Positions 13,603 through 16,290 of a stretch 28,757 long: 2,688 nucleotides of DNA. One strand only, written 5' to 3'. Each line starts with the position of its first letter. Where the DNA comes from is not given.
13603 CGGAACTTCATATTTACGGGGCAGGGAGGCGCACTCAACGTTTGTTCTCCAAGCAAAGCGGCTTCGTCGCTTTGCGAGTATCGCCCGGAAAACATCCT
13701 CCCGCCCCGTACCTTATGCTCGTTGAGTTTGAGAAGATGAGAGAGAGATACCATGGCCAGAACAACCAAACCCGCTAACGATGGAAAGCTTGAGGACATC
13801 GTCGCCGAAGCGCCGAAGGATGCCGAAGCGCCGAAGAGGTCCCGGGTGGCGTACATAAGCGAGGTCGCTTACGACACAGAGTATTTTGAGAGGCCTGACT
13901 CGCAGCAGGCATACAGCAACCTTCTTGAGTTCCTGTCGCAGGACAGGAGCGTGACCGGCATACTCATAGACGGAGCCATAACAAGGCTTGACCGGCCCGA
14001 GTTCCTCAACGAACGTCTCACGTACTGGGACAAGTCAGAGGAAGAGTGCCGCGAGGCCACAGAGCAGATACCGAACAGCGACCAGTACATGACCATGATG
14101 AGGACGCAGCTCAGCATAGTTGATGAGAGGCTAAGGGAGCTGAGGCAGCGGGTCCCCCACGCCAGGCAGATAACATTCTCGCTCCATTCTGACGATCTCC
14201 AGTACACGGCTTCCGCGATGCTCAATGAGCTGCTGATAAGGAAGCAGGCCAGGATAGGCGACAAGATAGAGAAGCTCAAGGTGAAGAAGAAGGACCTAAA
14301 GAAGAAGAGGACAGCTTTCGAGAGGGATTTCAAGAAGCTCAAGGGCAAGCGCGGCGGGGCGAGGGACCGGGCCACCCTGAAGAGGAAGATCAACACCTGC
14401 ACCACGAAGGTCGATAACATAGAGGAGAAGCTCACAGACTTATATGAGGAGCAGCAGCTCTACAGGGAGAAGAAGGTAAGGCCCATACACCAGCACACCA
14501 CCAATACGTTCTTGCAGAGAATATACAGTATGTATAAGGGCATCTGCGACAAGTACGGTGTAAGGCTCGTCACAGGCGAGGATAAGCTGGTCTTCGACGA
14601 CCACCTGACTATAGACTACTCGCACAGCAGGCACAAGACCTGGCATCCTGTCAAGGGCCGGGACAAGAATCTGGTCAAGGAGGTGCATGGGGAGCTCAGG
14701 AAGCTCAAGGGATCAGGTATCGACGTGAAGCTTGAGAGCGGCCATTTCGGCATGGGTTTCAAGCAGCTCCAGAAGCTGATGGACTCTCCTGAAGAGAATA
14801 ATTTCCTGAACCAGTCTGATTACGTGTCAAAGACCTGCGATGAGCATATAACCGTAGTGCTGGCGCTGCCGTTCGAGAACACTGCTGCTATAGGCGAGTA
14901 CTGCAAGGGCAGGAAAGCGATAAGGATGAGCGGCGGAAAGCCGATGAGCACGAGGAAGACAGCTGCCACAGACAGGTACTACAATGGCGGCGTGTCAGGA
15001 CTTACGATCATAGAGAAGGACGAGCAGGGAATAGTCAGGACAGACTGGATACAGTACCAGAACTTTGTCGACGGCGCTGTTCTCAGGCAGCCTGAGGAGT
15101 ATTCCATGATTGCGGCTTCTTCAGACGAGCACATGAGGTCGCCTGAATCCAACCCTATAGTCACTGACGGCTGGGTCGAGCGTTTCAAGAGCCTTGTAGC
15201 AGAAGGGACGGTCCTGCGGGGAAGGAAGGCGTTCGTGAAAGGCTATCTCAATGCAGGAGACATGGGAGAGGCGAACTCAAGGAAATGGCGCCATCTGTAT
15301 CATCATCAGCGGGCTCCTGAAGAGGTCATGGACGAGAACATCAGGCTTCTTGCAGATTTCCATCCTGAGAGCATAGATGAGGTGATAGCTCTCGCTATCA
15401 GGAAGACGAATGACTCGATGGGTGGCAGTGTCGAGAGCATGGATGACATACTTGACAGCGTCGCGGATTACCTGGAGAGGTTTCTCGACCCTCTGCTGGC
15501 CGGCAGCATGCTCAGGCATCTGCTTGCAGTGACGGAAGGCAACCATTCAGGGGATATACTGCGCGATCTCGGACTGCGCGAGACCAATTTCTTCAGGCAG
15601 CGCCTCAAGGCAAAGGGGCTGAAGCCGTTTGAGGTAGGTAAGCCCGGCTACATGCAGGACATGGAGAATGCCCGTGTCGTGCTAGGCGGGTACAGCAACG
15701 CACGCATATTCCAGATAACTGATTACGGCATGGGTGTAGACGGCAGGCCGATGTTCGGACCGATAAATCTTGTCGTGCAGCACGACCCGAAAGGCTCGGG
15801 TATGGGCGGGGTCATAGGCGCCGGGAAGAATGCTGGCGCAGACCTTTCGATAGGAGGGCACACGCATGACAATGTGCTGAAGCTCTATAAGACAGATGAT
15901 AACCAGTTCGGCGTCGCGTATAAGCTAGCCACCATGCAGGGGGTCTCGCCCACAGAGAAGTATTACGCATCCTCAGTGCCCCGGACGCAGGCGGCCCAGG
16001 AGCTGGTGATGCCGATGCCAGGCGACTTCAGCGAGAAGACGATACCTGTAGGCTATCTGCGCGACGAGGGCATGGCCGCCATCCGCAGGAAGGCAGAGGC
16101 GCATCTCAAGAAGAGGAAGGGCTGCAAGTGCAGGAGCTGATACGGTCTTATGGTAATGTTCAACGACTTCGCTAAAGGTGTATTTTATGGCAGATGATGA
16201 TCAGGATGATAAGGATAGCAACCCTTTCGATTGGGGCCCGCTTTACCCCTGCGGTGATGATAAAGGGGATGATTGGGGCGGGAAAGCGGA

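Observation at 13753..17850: Three-gene module: Mre11-like phosphoesterase homolog with lost metal ligands and a huge coiled-coil insertion, a coiled-coil AAA+ ATPase, and an 81-aa protein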

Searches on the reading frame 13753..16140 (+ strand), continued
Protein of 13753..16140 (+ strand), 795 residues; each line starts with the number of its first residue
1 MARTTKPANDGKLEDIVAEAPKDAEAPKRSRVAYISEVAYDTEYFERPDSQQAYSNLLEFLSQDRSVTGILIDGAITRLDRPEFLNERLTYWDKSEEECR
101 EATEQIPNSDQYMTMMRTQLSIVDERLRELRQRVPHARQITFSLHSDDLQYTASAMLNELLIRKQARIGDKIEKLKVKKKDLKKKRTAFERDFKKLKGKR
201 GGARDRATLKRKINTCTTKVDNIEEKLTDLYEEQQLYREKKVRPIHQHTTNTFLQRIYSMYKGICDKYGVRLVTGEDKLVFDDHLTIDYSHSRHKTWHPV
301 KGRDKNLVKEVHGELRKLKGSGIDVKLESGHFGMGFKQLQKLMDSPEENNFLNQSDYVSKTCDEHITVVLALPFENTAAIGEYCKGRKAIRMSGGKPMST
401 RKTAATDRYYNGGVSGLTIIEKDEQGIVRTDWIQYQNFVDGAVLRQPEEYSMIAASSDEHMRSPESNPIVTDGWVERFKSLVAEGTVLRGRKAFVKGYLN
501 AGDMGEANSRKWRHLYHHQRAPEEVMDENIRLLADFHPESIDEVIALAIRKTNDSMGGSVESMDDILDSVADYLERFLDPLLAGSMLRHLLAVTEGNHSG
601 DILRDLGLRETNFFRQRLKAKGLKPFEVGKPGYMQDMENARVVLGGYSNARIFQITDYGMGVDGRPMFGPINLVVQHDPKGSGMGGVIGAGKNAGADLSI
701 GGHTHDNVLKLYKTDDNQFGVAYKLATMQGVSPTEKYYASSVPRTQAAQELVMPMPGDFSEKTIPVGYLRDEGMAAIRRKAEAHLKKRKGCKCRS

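Call 74: search_protein_families(library=ncbifam, proteins=[L029:6203-7537:+, L007:12364-13455:+, L020:8473-9783:+, L007:8975-9877:+, L007:13495-13803:+], max_evalue=0.00001)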
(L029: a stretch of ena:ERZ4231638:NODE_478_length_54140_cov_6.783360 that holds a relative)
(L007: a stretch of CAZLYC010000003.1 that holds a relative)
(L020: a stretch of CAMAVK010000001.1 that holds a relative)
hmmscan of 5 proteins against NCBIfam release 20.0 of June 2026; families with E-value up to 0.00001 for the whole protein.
L029:6203-7537:+ (444 aa): 17 families
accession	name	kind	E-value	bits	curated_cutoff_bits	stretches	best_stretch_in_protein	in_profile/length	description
TIGR01243.1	CDC48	subfamily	6.4e-40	137.2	802.65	1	123-394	419-664/733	CDC48 family AAA ATPase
NF003069.1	PRK03992.1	subfamily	2.6e-39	135.4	500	1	39-353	4-321/379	proteasome-activating nucleotidase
NF041006.2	cell_div_CdvC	equivalog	2.8e-37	128.5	650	1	108-352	54-291/370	cell division protein CdvC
TIGR01242.2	TIGR01242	subfamily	5.3e-35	121.1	500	1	152-352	103-303/362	proteasome-activating nucleotidase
NF047747.1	PrtsmActNtasePan2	equivalog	6e-34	117.9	700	1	39-351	23-339/397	proteasome-activating nucleotidase Pan2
TIGR03689.1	pup_AAA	equivalog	1.9e-32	112.6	504.75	1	155-349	174-380/512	proteasome ATPase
NF047748.1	PrtsmActNtasePan1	equivalog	4.6e-32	111.5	750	1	30-351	14-336/405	proteasome-activating nucleotidase Pan1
TIGR01241.2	FtsH_fam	equivalog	5.9e-32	111.2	600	1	158-351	157-349/598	ATP-dependent zinc metalloprotease FtsH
NF042959.1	IteA_antiphage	equivalog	3.4e-31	108.7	510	1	169-356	98-277/367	anti-phage ATPase IteA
NF008004.0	PRK10733.1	equivalog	4.9e-25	87.6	1008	1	159-351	148-339/644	ATP-dependent zinc metalloprotease FtsH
NF009881.0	PRK13341.1-2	equivalog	2.6e-09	35.5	651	1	198-274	54-123/736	AAA family ATPase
NF003229.0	PRK04195.1-5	equivalog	1.5e-08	33.8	280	1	197-275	45-118/413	replication factor C large subunit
NF000868.0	PRK00080.1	equivalog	2.4e-08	33.2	282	1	198-351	53-197/330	Holliday junction branch migration DNA helicase RuvB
TIGR03922.1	T7SS_EccA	equivalog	2.9e-07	29.4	466.65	1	196-360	312-473/557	type VII secretion AAA-ATPase EccA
TIGR00635.1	ruvB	equivalog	1.1e-06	27.9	299.05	1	199-350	33-175/305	Holliday junction branch migration DNA helicase RuvB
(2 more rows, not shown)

L007:12364-13455:+ (363 aa): 14 families
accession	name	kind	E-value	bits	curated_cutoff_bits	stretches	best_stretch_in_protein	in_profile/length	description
TIGR01243.1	CDC48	subfamily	4.2e-52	177.4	802.65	1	71-335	439-691/733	CDC48 family AAA ATPase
NF003069.1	PRK03992.1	subfamily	2.8e-46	158.4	500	1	78-319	124-355/379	proteasome-activating nucleotidase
TIGR01242.2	TIGR01242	subfamily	3.1e-43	148.1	500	1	79-309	108-328/362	proteasome-activating nucleotidase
TIGR03689.1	pup_AAA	equivalog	3.8e-43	148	504.75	1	81-269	178-376/512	proteasome ATPase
NF041006.2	cell_div_CdvC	equivalog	4.6e-41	141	650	1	37-323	58-329/370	cell division protein CdvC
NF047748.1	PrtsmActNtasePan1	equivalog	9.8e-41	140.1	750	1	79-308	142-361/405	proteasome-activating nucleotidase Pan1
NF047747.1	PrtsmActNtasePan2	equivalog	3e-40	138.7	700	1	79-306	145-362/397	proteasome-activating nucleotidase Pan2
TIGR01241.2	FtsH_fam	equivalog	2e-34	119.4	600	1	74-309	151-375/598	ATP-dependent zinc metalloprotease FtsH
NF042959.1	IteA_antiphage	equivalog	8e-26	91.1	510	1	112-350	119-333/367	anti-phage ATPase IteA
NF008004.0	PRK10733.1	equivalog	1.9e-23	82.3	1008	1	83-270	150-334/644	ATP-dependent zinc metalloprotease FtsH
NF003229.0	PRK04195.1-5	equivalog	7.1e-08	31.6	280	1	118-212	44-129/413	replication factor C large subunit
NF005992.0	PRK08116.1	subfamily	4.3e-06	26.1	189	1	100-152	97-148/269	hypothetical protein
NF009881.0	PRK13341.1-2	equivalog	7.7e-06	24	651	0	121-196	55-123/736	AAA family ATPase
TIGR00382.1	clpX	equivalog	9.7e-06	24.8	370.75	0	121-198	120-198/414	ATP-dependent protease ATP-binding subunit ClpX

L020:8473-9783:+ (436 aa): 11 families
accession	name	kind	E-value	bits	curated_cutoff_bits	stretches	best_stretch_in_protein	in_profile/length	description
TIGR01243.1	CDC48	subfamily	2.4e-38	132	802.65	1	158-347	448-636/733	CDC48 family AAA ATPase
NF003069.1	PRK03992.1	subfamily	7.6e-38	130.6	500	1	34-353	5-322/379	proteasome-activating nucleotidase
NF041006.2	cell_div_CdvC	equivalog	2e-35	122.4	650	1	118-343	56-283/370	cell division protein CdvC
TIGR01242.2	TIGR01242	subfamily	1.2e-33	116.6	500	1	156-351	107-303/362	proteasome-activating nucleotidase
NF047747.1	PrtsmActNtasePan2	equivalog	7.5e-31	107.7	700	1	28-355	22-344/397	proteasome-activating nucleotidase Pan2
TIGR01241.2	FtsH_fam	equivalog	7.6e-31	107.5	600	1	17-357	29-356/598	ATP-dependent zinc metalloprotease FtsH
NF042959.1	IteA_antiphage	equivalog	1.2e-30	107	510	1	174-353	103-275/367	anti-phage ATPase IteA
TIGR03689.1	pup_AAA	equivalog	3.5e-30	105.2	504.75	1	158-347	177-379/512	proteasome ATPase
NF047748.1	PrtsmActNtasePan1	equivalog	1.5e-28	100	750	1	107-345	93-331/405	proteasome-activating nucleotidase Pan1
NF008004.0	PRK10733.1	equivalog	2.1e-21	75.6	1008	1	164-388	153-376/644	ATP-dependent zinc metalloprotease FtsH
NF003229.0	PRK04195.1-5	equivalog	2.6e-08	33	280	1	186-274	34-117/413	replication factor C large subunit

L007:8975-9877:+ (300 aa): 0 families

L007:13495-13803:+ (102 aa): 0 families

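Call 79: find_encoding_contigs(protein=P0005, flank=6000, max_places=1)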
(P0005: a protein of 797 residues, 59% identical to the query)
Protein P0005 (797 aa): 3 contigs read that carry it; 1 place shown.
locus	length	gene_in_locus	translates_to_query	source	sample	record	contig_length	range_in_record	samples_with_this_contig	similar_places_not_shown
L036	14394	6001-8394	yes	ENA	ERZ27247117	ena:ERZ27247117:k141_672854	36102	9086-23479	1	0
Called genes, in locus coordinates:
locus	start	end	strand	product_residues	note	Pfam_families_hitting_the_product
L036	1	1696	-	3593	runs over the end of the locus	?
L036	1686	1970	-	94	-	-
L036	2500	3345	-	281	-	PF01944:SpoIIM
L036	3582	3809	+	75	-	-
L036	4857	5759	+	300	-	PF13365:Trypsin_2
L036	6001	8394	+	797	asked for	-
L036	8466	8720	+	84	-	-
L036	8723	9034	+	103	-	-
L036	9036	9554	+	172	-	PF13412:HTH_24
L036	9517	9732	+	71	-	-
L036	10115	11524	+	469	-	PF01841:Transglut_core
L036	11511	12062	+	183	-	-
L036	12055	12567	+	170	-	-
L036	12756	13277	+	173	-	-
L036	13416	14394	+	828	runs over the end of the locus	-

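Call 81: find_encoding_contigs(protein=P0001, flank=1000, max_places=3)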
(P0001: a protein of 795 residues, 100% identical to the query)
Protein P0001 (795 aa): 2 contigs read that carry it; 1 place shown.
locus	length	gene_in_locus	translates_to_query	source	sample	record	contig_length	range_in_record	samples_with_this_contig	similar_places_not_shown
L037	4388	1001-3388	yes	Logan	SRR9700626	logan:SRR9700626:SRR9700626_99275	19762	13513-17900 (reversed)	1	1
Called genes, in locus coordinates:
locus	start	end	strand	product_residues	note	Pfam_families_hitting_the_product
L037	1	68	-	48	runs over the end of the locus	-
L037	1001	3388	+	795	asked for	-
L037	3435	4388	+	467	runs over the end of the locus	PF00004:AAA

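Call 83: find_related_loci(query=A1, collection=viral_contigs, flank=8000)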
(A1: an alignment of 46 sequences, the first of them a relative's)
Query A1 (795 aa) in viral_contigs; peptide patterns used: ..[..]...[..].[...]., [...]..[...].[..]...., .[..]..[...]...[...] (x = any residue, [..] = any of these).
86 stretches matched a pattern, but none encodes a relative of the query by tblastn (E <= 1e-3).
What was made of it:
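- None of the viral contigs scanned encodes a relative (call 83).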

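Call 84: find_related_loci(query=A1, collection=metagenome_contigs, flank=8000)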
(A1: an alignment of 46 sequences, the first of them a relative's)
Query A1 (795 aa) in metagenome_contigs; peptide patterns used: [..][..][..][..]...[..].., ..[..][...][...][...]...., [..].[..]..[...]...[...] (x = any residue, [..] = any of these).
599 stretches matched a pattern (row limit reached: there are more); 22 encode a relative of the query (tblastn E <= 1e-3); 22 distinct loci.
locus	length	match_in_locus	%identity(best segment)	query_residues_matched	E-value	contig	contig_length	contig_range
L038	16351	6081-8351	51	26-794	0e+0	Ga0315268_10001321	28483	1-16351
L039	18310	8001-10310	48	2-777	0e+0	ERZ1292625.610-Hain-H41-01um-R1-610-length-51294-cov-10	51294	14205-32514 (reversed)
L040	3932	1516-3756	48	29-773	0e+0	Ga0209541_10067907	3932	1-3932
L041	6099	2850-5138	47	25-788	0e+0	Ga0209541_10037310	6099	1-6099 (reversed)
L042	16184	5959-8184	45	30-780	0e+0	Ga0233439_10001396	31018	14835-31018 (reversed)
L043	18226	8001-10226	45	30-780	0e+0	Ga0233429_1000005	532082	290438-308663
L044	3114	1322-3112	56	4-607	0e+0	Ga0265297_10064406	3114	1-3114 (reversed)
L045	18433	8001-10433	42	13-785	0e+0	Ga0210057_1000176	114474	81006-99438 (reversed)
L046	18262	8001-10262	50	29-790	0e+0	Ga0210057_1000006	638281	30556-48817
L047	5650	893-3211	42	28-789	0e+0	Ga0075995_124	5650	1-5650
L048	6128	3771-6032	39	27-782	8e-169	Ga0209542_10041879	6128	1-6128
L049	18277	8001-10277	40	27-787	2e-169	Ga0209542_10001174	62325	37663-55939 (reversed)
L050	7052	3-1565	42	285-789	2e-133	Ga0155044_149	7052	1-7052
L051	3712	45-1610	43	283-789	3e-135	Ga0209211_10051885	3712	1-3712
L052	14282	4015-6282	33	37-782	3e-126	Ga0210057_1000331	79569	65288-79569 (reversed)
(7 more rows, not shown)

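Call 89: search_protein_families(library=pfam, alignment_id=A1, max_evalue=1)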
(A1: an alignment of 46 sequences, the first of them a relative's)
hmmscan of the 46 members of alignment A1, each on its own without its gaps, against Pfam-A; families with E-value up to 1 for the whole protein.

A. member 1, P0001 (795 aa): 3 families
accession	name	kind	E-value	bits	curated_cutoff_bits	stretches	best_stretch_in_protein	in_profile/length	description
PF19962.4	EAD9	-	0.3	11.3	25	1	176-230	5-62/62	Effector-associated domain 9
PF02403.27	Seryl_tRNA_N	-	0.51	11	28.2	1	164-235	30-98/108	Seryl-tRNA synthetase N-terminal domain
PF01105.29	EMP24_GP25L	-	0.54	10.7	25.9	1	204-243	104-143/182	emp24/gp25L/p24 family/GOLD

B. families by the number of members that match (of 46 scanned): 89 families (the first 25 are shown)
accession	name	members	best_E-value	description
PF00149.33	Metallophos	10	0.0036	Calcineurin-like phosphoesterase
PF03938.19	OmpH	6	0.00057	Outer membrane protein (OmpH-like)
PF01105.29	EMP24_GP25L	6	0.11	emp24/gp25L/p24 family/GOLD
PF12850.12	Metallophos_2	4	0.019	Calcineurin-like phosphoesterase superfamily domain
PF09079.17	Cdc6_C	4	0.033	CDC6, C terminal winged helix domain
PF02403.27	Seryl_tRNA_N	4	0.27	Seryl-tRNA synthetase N-terminal domain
PF06657.18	Cep57_MT_bd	3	0.031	Centrosome microtubule-binding domain of Cep57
PF12362.13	DUF3646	2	0.0061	DNA polymerase III gamma and tau subunits C terminal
PF19962.4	EAD9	2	0.0072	Effector-associated domain 9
PF02601.20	Exonuc_VII_L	2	0.0079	Exonuclease VII, large subunit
PF08702.15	Fib_alpha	2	0.015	Fibrinogen alpha/beta chain family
PF18719.7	ArlS_N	2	0.024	ArlS sensor domain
PF08031.17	BBE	2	0.038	Berberine and berberine like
PF07565.18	Band_3_cyto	2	0.05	Band 3 cytoplasmic domain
PF12653.12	DUF3785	2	0.055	Protein of unknown function (DUF3785)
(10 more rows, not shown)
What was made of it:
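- On Calcineurin-like metallophosphoesterase superfamily (C-terminal domain): 10 of 46 members match weakly, best E 0.0036 (call 89).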

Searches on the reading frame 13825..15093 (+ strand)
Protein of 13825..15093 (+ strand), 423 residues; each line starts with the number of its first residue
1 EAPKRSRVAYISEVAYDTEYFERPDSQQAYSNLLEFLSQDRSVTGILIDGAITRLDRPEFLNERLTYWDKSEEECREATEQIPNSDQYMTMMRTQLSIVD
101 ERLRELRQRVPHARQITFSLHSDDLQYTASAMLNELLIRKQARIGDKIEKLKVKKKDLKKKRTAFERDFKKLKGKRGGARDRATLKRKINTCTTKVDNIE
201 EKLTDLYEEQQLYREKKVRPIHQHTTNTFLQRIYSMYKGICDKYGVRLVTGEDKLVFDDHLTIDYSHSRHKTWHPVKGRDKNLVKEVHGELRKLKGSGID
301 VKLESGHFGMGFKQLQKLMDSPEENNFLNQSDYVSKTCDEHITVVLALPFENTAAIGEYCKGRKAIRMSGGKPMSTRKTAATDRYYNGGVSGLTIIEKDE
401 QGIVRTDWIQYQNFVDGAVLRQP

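Call 59: predict_structure(alignment_id=A2)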
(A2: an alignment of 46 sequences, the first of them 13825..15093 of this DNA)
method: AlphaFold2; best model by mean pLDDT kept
length: 423 residues; sequences in the alignment: 46
mean_pLDDT: 91.7   pTM: 0.84
mean pLDDT of the five models: 91.7, 90.9, 90.6, 90.1, 89.7
residues with pLDDT >= 90: 331; 70-90: 75; 50-70: 17; < 50: 0
segments of 3 or more residues with pLDDT < 50: none
pLDDT, mean of each block of 10 residues (from residue 1): 85 97 98 97 96 94 95 96 89 97 98 97 91 83 90 95 93 81 92 95 91 79 88 96 98 95 96 92 94 93 95 92 69 67 97 96 91 84 95 97 95 97 75
secondary structure, 60 per line:
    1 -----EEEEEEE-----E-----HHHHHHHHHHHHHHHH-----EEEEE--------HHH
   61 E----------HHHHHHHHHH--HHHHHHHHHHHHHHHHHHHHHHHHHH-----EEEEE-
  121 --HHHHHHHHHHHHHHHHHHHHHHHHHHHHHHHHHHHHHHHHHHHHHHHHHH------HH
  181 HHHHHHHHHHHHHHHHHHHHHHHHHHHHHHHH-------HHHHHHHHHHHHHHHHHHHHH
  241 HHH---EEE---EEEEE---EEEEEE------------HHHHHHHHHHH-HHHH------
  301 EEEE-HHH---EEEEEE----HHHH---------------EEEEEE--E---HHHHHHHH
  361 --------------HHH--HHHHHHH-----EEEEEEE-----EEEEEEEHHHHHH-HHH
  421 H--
elements in order: E6-12 H24-39 E45-49 H72-81 H84-109 E115-119 H123-172 H179-212 H220-243 E247-249 E253-257 E261-266 H279-289 H291-294 E301-304 E312-317 H322-325 E341-346 H353-360 H380-386 E392-398 E404-410 H411-416 H418-421
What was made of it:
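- N-half alone: pLDDT 91.7 (call 59).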
